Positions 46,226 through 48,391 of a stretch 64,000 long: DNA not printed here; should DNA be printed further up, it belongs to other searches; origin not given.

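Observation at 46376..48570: Orphan B12-domain radical SAM enzyme of the RiPP C-methyltransferase type with a non-canonical Cys motif and a translationally coupled mini-ORF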

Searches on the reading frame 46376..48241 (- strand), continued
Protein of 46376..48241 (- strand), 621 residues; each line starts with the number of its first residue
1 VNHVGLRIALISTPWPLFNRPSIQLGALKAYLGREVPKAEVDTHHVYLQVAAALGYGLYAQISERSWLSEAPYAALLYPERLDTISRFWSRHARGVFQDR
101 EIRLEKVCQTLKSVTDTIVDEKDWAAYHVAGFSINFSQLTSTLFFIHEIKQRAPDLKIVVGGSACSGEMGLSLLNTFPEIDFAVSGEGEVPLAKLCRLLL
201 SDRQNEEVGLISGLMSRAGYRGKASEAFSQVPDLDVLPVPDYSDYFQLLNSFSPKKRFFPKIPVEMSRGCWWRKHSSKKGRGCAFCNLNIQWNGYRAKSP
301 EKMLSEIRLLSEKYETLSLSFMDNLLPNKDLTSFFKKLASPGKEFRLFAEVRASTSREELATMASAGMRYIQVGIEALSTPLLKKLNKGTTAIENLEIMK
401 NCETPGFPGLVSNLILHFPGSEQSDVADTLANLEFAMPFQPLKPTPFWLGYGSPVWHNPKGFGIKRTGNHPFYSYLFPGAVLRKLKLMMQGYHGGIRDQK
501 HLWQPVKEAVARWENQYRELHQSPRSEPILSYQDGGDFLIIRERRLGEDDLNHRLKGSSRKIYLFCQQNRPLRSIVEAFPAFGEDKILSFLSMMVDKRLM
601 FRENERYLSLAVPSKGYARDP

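Call 57: search_protein_families(library=pfam, proteins=[L035:9823-10443:-, L008:10372-10887:-, L007:11850-14336:-, L030:598-1170:+, L034:4939-5289:+, L020:6868-7965:+, L017:3807-4637:-, L079:7266-7952:+, L047:7300-8055:+, L047:8116-8892:+], max_evalue=0.001)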
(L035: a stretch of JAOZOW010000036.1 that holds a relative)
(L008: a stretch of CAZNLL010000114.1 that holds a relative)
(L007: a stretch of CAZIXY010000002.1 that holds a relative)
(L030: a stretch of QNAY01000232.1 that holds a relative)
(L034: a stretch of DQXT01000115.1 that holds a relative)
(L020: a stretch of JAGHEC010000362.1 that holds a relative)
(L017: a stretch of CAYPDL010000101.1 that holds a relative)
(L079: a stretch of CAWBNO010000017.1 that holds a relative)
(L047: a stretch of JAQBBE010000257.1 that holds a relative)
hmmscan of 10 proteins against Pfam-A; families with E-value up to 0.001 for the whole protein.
L035:9823-10443:- (206 aa): 0 families

L008:10372-10887:- (171 aa): 0 families

L007:11850-14336:- (828 aa): 5 families
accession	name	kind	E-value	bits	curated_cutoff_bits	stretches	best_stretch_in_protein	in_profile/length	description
PF13654.12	AAA_32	-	2.7e-47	160.5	21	1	330-461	2-133/133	LonB-like, AAA domain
PF20436.4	LonB_AAA-LID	-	4.5e-24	84.7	22.4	1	489-553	1-65/65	Archaeal LonB, AAA+ ATPase LID domain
PF05362.19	Lon_C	-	3.3e-12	46.8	21.1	1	578-766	26-200/205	Lon protease (S16) C-terminal proteolytic domain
PF20437.3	LonC_helical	-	2.4e-11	43.9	24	1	91-121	1-31/34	Lon-like LonC helical domain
PF13238.12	AAA_18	-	0.00089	20.2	29.4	0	61-107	1-45/128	AAA domain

L030:598-1170:+ (190 aa): 1 family
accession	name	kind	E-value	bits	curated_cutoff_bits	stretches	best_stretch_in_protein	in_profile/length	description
PF01980.22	TrmO_N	-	1.2e-29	103.3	26.8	1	60-166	13-116/116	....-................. O N-terminal domain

L034:4939-5289:+ (116 aa): 1 family
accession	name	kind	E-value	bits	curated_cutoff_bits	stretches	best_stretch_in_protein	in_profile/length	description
PF12675.12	DUF3795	-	5.3e-06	27.3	22.6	1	20-80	2-81/83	Protein of unknown function (DUF3795)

L020:6868-7965:+ (365 aa): 1 family
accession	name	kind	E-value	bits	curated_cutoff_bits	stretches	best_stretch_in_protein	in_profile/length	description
PF02784.22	Orn_Arg_deC_N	-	9.8e-05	22.3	23.4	1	46-115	19-86/247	Pyridoxal-dependent decarboxylase, pyridoxal binding domain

L017:3807-4637:- (276 aa): 1 family
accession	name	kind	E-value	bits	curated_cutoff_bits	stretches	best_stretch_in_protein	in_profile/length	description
PF08901.16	DUF1847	-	3.7e-60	202.5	25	1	79-246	1-157/157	Protein of unknown function (DUF1847)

L079:7266-7952:+ (228 aa): 1 family
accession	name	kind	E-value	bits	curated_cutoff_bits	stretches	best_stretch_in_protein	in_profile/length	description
PF08889.16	WbqC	-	5.3e-67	226.3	21.3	1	7-221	1-215/218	WbqC-like protein family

L047:7300-8055:+ (251 aa): 3 families
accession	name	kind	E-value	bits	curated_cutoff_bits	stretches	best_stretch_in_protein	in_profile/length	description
PF05099.18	TerB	-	1.6e-18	67.5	24.4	1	59-176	2-117/118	Tellurite resistance protein TerB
PF00226.36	DnaJ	-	6.5e-14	52.2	27.8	1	185-247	1-56/63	DnaJ domain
PF04391.17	DUF533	-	9.5e-05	22.5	29.6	0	4-100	12-111/178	Protein of unknown function (DUF533)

L047:8116-8892:+ (258 aa): 1 family
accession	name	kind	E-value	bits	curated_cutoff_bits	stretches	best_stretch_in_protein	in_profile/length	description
PF00226.36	DnaJ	-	5.3e-05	23.7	27.8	1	186-221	14-53/63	DnaJ domain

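Call 59: find_encoding_contigs(protein=P0171, flank=4000, max_places=2)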
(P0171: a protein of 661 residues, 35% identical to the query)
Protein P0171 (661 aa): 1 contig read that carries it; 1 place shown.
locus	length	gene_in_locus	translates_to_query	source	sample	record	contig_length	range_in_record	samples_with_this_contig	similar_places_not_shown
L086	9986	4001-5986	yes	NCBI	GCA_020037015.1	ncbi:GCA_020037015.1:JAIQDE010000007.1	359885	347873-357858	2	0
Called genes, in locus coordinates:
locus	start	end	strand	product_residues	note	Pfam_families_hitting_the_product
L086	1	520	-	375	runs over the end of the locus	PF00926:DHBP_synthase, PF00925:GTP_cyclohydro2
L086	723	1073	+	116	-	-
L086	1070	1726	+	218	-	PF02223:Thymidylate_kin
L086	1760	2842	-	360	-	-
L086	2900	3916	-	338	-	PF13302:Acetyltransf_3 (faint), PF13527:Acetyltransf_9 (faint), PF00583:Acetyltransf_1, PF13673:Acetyltransf_10, PF13508:Acetyltransf_7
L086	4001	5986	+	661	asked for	PF02310:B12-binding (weak), PF04055:Radical_SAM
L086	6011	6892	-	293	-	-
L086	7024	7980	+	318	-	PF05118:Asp_Arg_Hydrox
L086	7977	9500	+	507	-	-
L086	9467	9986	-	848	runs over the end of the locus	PF00501:AMP-binding, PF13193:AMP-binding_C, PF00550:PP-binding, PF00975:Thioesterase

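Call 60: find_encoding_contigs(protein=P0143, flank=4000, max_places=2)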
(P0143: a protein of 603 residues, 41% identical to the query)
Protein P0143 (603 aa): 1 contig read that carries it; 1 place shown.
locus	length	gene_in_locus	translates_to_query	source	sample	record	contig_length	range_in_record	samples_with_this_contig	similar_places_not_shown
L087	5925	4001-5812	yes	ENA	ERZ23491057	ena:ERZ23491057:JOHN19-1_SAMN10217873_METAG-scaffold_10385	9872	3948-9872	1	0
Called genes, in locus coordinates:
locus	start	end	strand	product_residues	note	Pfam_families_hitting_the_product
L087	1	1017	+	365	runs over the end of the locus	PF02547:Queuosine_synth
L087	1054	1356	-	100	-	PF09723:Zn_ribbon_8, PF24441:DUF7560 (weak)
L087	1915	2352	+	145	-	PF05443:ROS_MUCR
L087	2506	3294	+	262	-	PF01177:Asp_Glu_race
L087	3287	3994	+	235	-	PF03548:LolA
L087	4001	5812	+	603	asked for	PF04055:Radical_SAM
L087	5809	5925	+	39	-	?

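Call 66: find_encoding_contigs(protein=P0179, flank=4000, max_places=2)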
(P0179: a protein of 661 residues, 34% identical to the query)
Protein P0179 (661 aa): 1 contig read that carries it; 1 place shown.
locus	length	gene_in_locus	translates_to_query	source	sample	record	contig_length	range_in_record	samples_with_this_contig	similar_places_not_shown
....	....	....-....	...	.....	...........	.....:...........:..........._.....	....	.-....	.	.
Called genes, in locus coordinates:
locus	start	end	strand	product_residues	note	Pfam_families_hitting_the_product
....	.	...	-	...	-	?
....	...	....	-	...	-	-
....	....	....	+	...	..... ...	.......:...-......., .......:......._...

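Call 67: find_encoding_contigs(protein=P0197, flank=4000, max_places=2)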
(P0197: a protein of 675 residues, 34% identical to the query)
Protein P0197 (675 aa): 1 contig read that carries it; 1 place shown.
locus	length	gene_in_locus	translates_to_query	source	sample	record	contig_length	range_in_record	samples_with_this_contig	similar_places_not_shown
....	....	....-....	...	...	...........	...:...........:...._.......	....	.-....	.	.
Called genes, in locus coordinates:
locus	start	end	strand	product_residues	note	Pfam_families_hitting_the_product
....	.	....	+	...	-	?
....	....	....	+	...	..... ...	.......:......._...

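Call 68: find_encoding_contigs(protein=P0233, flank=4000, max_places=2)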
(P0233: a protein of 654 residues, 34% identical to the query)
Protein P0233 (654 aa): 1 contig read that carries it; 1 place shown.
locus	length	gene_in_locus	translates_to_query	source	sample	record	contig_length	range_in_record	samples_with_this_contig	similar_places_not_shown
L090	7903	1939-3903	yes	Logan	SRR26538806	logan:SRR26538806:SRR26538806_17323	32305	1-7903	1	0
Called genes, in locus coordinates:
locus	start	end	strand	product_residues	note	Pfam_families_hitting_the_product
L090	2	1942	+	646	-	?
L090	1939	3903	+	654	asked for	PF02310:B12-binding, PF04055:Radical_SAM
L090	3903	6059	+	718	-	PF02897:Peptidase_S9_N, PF00326:Peptidase_S9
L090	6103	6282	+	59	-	-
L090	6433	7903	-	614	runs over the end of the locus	PF02624:YcaO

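Call 69: search_protein_families(library=ncbifam, proteins=[L090:6103-6282:+, L090:2-1942:+, L090:1939-3903:+, L086:4001-5986:+, L087:4001-5812:+], max_evalue=0.01)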
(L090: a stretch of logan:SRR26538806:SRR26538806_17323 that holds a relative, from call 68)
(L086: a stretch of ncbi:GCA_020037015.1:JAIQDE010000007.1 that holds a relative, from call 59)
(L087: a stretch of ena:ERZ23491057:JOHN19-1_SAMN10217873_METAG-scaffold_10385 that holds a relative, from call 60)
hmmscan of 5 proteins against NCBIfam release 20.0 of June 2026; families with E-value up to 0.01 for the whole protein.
L090:6103-6282:+ (59 aa): 0 families

L090:2-1942:+ (646 aa): 14 families
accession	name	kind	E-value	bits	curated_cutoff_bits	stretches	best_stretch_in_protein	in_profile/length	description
NF040586.1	FxSxx_TPR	equivalog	7.8e-29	100.7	300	1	254-635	427-814/830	FxSxx-COOH system tetratricopeptide repeat protein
NF052427.1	StpK7MSMEG_1200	equivalog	8.1e-10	37.8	900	1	2-89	189-276/601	serine/threonine protein kinase StpK7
NF033483.0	PknB_PASTA_kin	equivalog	1.6e-08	34.1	450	1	1-80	187-267/563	Stk1 family PASTA domain-containing Ser/Thr kinase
TIGR02917.1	PEP_TPR_lipo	equivalog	2.2e-08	32.5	312.2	1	434-573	200-329/899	XrtA/PEP-CTERM system TPR-repeat protein PrsT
NF047741.1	antiphage_MADS6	equivalog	3.2e-07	29.2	460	1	2-80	383-459/612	methylation-associated defense system protein kinase MAD6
TIGR02795.1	tol_pal_ybgF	equivalog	5.8e-06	26.9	90.1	0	268-320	15-64/119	tol-pal system protein YbgF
NF052312.1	T9SS_PorW_SprE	equivalog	4.5e-05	22.3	250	1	296-594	105-376/716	type IX secretion system periplasmic lipoprotein PorW/SprE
TIGR02521.1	type_IV_pilW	equivalog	5e-05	23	154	0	377-491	64-164/234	type IV pilus biogenesis/stability protein PilW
NF002725.1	PRK02603.1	equivalog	0.00014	21.9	143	0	436-494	81-138/173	photosystem I assembly protein Ycf3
NF040959.1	MamA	equivalog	0.00015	21.3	200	1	438-574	13-133/204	magnetosome protein MamA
NF033920.0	C39_PA2778_fam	equivalog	0.00047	19.6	150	0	446-491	209-253/255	PA2778 family cysteine peptidase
NF009651.0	PRK13184.1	equivalog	0.0012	16.9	839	1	3-80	212-289/932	serine/threonine-protein kinase PknD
NF058541.1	SusR_regulator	equivalog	0.0014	17.9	480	0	504-606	165-260/515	SusR family glycan utilization regulator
NF053520.1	HK_Porph_FimS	equivalog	0.0051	15.1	600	0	384-535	170-315/618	sensor histidine kinase FimS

L090:1939-3903:+ (654 aa): 22 families
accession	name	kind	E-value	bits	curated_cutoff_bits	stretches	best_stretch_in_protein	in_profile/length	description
TIGR03975.1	rSAM_ocin_1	subfamily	6e-94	315.7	281.85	1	4-620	2-606/606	RiPP maturation radical SAM C-methyltransferase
NF050148.1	rSAM_ApyD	equivalog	5.4e-22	77.9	750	1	126-436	68-360/645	RiPP biosynthesis radical SAM protein ApyD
TIGR04072.2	rSAM_ladder_B12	equivalog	1.2e-20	73.6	360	2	291-441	193-348/443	lipid biosynthesis B12-binding/radical SAM protein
TIGR04385.1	B12_rSAM_cofa1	equivalog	7.6e-19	68.2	450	1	151-439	89-361/438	B12 lower ligand biosynthesis radical SAM protein BzaD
TIGR03471.1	HpnJ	equivalog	1.3e-17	63.9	577.6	1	119-449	54-368/472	hopanoid biosynthesis associated radical SAM protein HpnJ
TIGR02026.1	BchE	equivalog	5.5e-17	61.8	481.35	1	109-443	41-366/497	magnesium-protoporphyrin IX monomethyl ester anaerobic oxidative cyclase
TIGR04479.1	bcpD_PhpK_rSAM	subfamily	4.8e-15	54.9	600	1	125-440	102-407/504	PhpK family radical SAM P-methyltransferase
NF038361.1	rSAM_Sden_1168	equivalog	1.3e-14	53.7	575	1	125-437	133-446/560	Sden_1168 family B12-binding radical SAM P-methyltransferase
TIGR04013.1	B12_SAM_MJ_1487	hypoth_equivalog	1.7e-13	50.2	251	1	113-279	23-163/382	TIGR04013 family B12-binding domain/radical SAM domain-containing protein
NF033712.0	B12_rSAM_KedN5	subfamily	1.2e-11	43.6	700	1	119-276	48-204/624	KedN5 family methylcobalamin-dependent radical SAM C-methyltransferase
TIGR04014.1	B12_SAM_MJ_0865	equivalog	1.5e-10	40.4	360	2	378-437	272-331/434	methyl-coenzyme M reductase glutamine C-methyltransferase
NF040546.1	rSAM_CUAEP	equivalog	6.9e-09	34.9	500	1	147-276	63-180/468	CUAEP/CCAEP-tail radical SAM (seleno)protein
TIGR04295.1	B12_rSAM_oligo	hypoth_equivalog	1.1e-08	34.3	400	1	154-396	93-315/422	TIGR04295 family B12-binding domain-containing radical SAM protein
TIGR04367.1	HpnR_B12_rSAM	equivalog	6.3e-08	31.6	650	1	120-422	48-333/490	hopanoid C-3 methylase HpnR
TIGR04190.1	B12_SAM_Ta0216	equivalog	5.5e-07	28.5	500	1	148-211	96-160/554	TIGR04190 family B12-binding domain/radical SAM domain protein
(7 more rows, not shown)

L086:4001-5986:+ (661 aa): 16 families
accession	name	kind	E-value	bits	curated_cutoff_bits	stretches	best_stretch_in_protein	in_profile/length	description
TIGR03975.1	rSAM_ocin_1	subfamily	5e-103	345.7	281.85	1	3-621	1-605/606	RiPP maturation radical SAM C-methyltransferase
NF050148.1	rSAM_ApyD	equivalog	2.5e-20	72.4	750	1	135-440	69-360/645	RiPP biosynthesis radical SAM protein ApyD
TIGR02026.1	BchE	equivalog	5.7e-20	71.6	481.35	1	140-446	63-365/497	magnesium-protoporphyrin IX monomethyl ester anaerobic oxidative cyclase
TIGR04367.1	HpnR_B12_rSAM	equivalog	2.1e-15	56.2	650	1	141-427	61-334/490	hopanoid C-3 methylase HpnR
TIGR03471.1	HpnJ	equivalog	2.1e-14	53.3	577.6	1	136-447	64-362/472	hopanoid biosynthesis associated radical SAM protein HpnJ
TIGR04072.2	rSAM_ladder_B12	equivalog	5.2e-13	48.4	360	2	284-447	185-350/443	lipid biosynthesis B12-binding/radical SAM protein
TIGR04385.1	B12_rSAM_cofa1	equivalog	4.8e-11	42.5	450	1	161-441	91-359/438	B12 lower ligand biosynthesis radical SAM protein BzaD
NF038361.1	rSAM_Sden_1168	equivalog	2.6e-10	39.5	575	1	140-438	140-443/560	Sden_1168 family B12-binding radical SAM P-methyltransferase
TIGR04479.1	bcpD_PhpK_rSAM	subfamily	2.4e-09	36.1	600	1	130-441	99-404/504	PhpK family radical SAM P-methyltransferase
TIGR04013.1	B12_SAM_MJ_1487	hypoth_equivalog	4.2e-09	35.7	251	1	158-282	58-163/382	TIGR04013 family B12-binding domain/radical SAM domain-containing protein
NF033712.0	B12_rSAM_KedN5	subfamily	3.2e-08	32.3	700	1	153-279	75-204/624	KedN5 family methylcobalamin-dependent radical SAM C-methyltransferase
TIGR04014.1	B12_SAM_MJ_0865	equivalog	2.3e-07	30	360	1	379-440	269-330/434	methyl-coenzyme M reductase glutamine C-methyltransferase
TIGR04295.1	B12_rSAM_oligo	hypoth_equivalog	3.3e-07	29.3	400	1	193-458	123-375/422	TIGR04295 family B12-binding domain-containing radical SAM protein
TIGR04190.1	B12_SAM_Ta0216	equivalog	1e-06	27.7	500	1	157-361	97-307/554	TIGR04190 family B12-binding domain/radical SAM domain protein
NF040546.1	rSAM_CUAEP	equivalog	1.6e-05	23.8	500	0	127-280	34-181/468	CUAEP/CCAEP-tail radical SAM (seleno)protein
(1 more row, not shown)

L087:4001-5812:+ (603 aa): 22 families
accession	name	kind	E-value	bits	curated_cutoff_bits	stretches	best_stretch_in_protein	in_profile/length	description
TIGR03975.1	rSAM_ocin_1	subfamily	2.3e-102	343.4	281.85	1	3-590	1-606/606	RiPP maturation radical SAM C-methyltransferase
TIGR02026.1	BchE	equivalog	8.4e-19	67.8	481.35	1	141-424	87-370/497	magnesium-protoporphyrin IX monomethyl ester anaerobic oxidative cyclase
NF050148.1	rSAM_ApyD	equivalog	1.8e-14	53.1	750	1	132-417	89-367/645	RiPP biosynthesis radical SAM protein ApyD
TIGR04013.1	B12_SAM_MJ_1487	hypoth_equivalog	2.4e-14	53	251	2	137-306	60-207/382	TIGR04013 family B12-binding domain/radical SAM domain-containing protein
TIGR04072.2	rSAM_ladder_B12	equivalog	7e-14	51.3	360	1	139-414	92-347/443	lipid biosynthesis B12-binding/radical SAM protein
TIGR04479.1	bcpD_PhpK_rSAM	subfamily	3.6e-13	48.7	600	1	172-445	173-437/504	PhpK family radical SAM P-methyltransferase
TIGR03471.1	HpnJ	equivalog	6.1e-13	48.5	577.6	1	130-413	81-362/472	hopanoid biosynthesis associated radical SAM protein HpnJ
TIGR04014.1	B12_SAM_MJ_0865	equivalog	2.3e-11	43.2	360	1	352-414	272-334/434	methyl-coenzyme M reductase glutamine C-methyltransferase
TIGR04385.1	B12_rSAM_cofa1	equivalog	6.5e-11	42.1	450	1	128-411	81-359/438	B12 lower ligand biosynthesis radical SAM protein BzaD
TIGR04367.1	HpnR_B12_rSAM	equivalog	1.1e-09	37.3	650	1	116-397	59-334/490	hopanoid C-3 methylase HpnR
NF038361.1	rSAM_Sden_1168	equivalog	1.4e-08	33.8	575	1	118-420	141-454/560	Sden_1168 family B12-binding radical SAM P-methyltransferase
NF033712.0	B12_rSAM_KedN5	subfamily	1e-05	24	700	1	119-267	64-211/624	KedN5 family methylcobalamin-dependent radical SAM C-methyltransferase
NF040542.1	rSAM_RCCLKC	equivalog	2.2e-05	23.8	450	1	108-408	39-342/423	arsinothricin biosynthesis radical SAM protein ArsL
TIGR00089.1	TIGR00089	subfamily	0.0003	19.7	251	1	353-416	253-318/429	MiaB/RimO family radical SAM methylthiotransferase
TIGR01574.1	miaB-methiolase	equivalog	0.00049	19.2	355.3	1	350-416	257-325/437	tRNA (N6-isopentenyl adenosine(37)-C2)-methylthiotransferase MiaB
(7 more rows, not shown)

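Call 78: search_protein_families(library=pfam, proteins=[L001:3429-3905:+], max_evalue=1)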
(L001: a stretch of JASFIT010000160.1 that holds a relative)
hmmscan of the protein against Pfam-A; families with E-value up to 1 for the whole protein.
L001:3429-3905:+ (158 aa): 0 families
